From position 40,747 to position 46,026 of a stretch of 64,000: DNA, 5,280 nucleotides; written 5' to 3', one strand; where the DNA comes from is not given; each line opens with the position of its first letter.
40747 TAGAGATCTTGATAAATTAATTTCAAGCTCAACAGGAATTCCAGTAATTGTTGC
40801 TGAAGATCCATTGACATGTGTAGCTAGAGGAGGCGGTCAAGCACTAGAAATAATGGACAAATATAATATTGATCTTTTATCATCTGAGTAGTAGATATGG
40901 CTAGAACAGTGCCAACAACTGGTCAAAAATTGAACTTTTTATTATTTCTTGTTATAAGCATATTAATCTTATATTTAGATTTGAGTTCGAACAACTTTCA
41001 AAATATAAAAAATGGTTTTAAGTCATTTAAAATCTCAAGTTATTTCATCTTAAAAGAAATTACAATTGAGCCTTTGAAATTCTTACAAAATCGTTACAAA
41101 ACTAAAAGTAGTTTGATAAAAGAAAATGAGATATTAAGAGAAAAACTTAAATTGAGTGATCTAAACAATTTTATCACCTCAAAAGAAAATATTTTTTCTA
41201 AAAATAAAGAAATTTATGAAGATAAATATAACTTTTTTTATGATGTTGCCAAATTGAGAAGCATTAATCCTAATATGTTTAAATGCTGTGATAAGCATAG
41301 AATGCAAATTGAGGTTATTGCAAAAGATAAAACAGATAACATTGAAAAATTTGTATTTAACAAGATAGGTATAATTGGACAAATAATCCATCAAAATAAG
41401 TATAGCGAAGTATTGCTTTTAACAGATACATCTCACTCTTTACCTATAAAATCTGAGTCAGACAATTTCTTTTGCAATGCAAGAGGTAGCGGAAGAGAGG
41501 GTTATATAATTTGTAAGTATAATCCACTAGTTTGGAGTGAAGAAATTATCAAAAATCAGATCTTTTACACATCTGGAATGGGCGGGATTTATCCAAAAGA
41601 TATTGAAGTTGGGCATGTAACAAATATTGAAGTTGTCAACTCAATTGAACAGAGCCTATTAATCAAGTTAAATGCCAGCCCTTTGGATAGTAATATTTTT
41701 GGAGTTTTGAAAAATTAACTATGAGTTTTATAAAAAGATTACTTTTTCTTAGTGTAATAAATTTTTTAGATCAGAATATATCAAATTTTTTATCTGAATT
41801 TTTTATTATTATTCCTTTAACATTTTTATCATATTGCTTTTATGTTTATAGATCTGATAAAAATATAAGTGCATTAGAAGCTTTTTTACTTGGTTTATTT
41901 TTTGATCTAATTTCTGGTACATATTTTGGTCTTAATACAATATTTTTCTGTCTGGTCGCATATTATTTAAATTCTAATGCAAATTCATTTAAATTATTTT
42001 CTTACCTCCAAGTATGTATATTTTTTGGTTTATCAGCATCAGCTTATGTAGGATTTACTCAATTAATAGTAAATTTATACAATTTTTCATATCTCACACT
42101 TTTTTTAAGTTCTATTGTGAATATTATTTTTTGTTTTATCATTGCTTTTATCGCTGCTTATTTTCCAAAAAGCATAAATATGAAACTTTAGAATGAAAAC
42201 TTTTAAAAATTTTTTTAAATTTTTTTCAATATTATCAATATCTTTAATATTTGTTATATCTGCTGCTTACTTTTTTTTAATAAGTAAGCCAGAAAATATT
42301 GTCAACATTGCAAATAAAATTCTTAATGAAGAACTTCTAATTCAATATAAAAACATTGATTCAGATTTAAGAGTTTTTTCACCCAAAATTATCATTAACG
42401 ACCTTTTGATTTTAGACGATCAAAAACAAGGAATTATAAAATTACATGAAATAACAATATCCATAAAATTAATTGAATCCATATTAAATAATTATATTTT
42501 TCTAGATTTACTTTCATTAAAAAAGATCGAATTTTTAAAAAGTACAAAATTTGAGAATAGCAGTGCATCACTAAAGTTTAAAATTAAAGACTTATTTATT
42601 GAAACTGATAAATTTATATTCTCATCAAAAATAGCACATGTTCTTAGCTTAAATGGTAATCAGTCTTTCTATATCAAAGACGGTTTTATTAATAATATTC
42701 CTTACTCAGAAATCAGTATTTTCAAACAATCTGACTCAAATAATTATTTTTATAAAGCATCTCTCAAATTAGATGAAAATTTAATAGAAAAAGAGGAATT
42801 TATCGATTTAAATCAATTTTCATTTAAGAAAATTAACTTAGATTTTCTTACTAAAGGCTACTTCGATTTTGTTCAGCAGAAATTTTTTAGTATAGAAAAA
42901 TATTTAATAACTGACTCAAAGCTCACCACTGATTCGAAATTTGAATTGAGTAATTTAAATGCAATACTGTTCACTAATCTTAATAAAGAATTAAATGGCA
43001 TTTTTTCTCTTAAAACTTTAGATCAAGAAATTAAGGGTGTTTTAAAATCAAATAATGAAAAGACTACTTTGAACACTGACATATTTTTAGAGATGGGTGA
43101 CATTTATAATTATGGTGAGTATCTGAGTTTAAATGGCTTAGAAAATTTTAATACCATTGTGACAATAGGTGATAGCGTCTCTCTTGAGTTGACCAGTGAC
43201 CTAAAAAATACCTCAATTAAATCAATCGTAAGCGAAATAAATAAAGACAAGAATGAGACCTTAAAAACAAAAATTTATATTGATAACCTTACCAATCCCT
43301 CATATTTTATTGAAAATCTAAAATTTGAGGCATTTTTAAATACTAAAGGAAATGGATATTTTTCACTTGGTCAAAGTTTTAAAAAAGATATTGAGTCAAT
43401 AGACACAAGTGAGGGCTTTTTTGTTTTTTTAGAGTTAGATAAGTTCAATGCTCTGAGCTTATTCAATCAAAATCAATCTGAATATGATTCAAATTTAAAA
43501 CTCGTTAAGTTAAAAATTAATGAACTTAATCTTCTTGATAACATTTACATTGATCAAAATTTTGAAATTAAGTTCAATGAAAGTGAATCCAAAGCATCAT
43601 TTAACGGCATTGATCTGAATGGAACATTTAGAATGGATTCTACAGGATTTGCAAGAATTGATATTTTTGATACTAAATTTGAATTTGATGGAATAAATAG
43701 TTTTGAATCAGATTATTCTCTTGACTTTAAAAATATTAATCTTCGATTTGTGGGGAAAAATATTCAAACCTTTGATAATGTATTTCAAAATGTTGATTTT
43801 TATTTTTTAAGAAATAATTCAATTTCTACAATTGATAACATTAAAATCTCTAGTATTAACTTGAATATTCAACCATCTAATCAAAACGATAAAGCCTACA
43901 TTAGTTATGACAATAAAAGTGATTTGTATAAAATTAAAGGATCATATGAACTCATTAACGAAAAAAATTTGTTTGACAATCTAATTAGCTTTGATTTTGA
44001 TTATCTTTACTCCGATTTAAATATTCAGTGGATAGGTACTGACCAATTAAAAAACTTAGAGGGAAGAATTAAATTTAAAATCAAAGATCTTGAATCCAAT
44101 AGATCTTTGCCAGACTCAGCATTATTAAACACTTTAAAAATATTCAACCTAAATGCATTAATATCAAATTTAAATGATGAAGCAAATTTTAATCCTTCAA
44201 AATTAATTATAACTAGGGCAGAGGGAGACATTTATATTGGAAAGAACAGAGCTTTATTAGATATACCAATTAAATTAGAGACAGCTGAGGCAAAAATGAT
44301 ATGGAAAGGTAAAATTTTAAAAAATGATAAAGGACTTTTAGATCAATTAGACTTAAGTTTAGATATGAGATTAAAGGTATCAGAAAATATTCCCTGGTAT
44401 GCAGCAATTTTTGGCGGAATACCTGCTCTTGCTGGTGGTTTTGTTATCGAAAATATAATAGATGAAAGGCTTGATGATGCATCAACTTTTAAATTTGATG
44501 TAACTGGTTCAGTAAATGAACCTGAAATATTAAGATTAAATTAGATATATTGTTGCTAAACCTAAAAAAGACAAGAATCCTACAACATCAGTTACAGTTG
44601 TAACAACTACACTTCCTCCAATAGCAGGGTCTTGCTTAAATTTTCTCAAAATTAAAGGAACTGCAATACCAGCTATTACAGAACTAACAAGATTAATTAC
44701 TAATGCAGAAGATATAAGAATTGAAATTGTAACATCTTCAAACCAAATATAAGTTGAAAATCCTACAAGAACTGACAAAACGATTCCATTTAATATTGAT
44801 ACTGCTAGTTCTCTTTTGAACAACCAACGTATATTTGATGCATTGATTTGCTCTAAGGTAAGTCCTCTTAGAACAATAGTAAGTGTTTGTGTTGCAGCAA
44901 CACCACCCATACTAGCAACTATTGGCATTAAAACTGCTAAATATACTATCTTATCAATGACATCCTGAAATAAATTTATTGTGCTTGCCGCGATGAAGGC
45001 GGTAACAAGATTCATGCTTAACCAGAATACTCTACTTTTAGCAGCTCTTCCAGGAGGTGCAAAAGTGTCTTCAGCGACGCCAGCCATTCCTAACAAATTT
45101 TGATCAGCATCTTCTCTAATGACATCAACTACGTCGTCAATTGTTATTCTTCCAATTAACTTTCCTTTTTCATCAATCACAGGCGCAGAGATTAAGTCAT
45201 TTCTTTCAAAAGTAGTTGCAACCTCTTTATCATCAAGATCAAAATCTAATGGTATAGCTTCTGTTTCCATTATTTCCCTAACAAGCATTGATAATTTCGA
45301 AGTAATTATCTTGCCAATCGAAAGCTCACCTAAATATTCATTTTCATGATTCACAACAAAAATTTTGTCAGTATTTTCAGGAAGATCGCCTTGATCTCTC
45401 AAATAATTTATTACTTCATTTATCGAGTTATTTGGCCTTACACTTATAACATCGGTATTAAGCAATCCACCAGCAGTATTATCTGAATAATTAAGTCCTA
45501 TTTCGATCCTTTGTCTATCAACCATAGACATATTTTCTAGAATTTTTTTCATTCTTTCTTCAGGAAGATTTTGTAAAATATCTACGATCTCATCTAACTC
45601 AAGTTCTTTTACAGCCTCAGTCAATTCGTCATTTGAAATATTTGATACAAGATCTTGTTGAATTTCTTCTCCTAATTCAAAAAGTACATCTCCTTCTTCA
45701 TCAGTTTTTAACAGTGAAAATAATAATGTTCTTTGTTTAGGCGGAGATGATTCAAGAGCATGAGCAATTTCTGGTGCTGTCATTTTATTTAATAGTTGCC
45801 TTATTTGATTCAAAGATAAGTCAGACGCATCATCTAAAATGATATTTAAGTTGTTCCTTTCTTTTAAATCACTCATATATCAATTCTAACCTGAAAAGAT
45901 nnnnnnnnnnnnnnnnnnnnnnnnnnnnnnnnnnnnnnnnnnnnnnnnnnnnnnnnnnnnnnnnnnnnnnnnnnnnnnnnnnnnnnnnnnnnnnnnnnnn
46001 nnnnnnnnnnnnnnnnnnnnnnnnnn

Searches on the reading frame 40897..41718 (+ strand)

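Call 104: search_protein_families(library=pfam, proteins=[window:40897-41718:+], max_evalue=0.00001)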
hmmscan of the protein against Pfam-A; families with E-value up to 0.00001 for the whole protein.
window:40897-41718:+ (273 aa): 1 family
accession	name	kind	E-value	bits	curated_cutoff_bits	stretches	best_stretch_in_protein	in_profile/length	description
PF04085.20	MreC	-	5.3e-15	55.9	28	1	147-259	21-134/147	Rod shape-determining protein MreC, barrel core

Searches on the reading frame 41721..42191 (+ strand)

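Call 104: search_protein_families(library=pfam, proteins=[window:41721-42191:+], max_evalue=0.00001)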
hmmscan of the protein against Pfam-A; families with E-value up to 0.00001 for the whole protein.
window:41721-42191:+ (156 aa): 1 family
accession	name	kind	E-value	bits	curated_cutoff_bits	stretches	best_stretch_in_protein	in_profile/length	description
PF04093.17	MreD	-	1.3e-07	32.3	24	1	8-142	11-152/158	rod shape-determining protein MreD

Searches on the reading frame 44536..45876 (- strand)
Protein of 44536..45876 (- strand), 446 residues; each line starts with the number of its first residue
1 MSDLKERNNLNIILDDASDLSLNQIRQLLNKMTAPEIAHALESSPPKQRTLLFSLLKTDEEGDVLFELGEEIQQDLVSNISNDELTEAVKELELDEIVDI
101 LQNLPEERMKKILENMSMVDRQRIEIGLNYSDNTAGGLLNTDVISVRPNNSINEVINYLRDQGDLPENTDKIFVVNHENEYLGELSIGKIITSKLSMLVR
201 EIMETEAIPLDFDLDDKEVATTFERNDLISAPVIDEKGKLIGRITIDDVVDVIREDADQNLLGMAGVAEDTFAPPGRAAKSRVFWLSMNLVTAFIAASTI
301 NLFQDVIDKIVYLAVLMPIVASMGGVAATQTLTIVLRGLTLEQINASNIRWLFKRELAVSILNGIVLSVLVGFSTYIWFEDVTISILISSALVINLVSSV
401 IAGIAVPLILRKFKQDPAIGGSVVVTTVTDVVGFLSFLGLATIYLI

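Call 104: search_protein_families(library=pfam, proteins=[window:44536-45876:-], max_evalue=0.00001)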
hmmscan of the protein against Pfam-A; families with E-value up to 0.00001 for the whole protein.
window:44536-45876:- (446 aa): 3 families
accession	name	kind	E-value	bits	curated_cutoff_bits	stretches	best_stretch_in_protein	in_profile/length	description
PF01769.21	MgtE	-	1e-29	103.8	27.6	1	317-440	1-125/125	Divalent cation transporter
PF03448.22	MgtE_N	-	1.2e-22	80.8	25.9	1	35-133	4-102/102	MgtE intracellular N domain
PF00571.33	CBS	-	2.3e-13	50.7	24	1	199-254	1-56/57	CBS domain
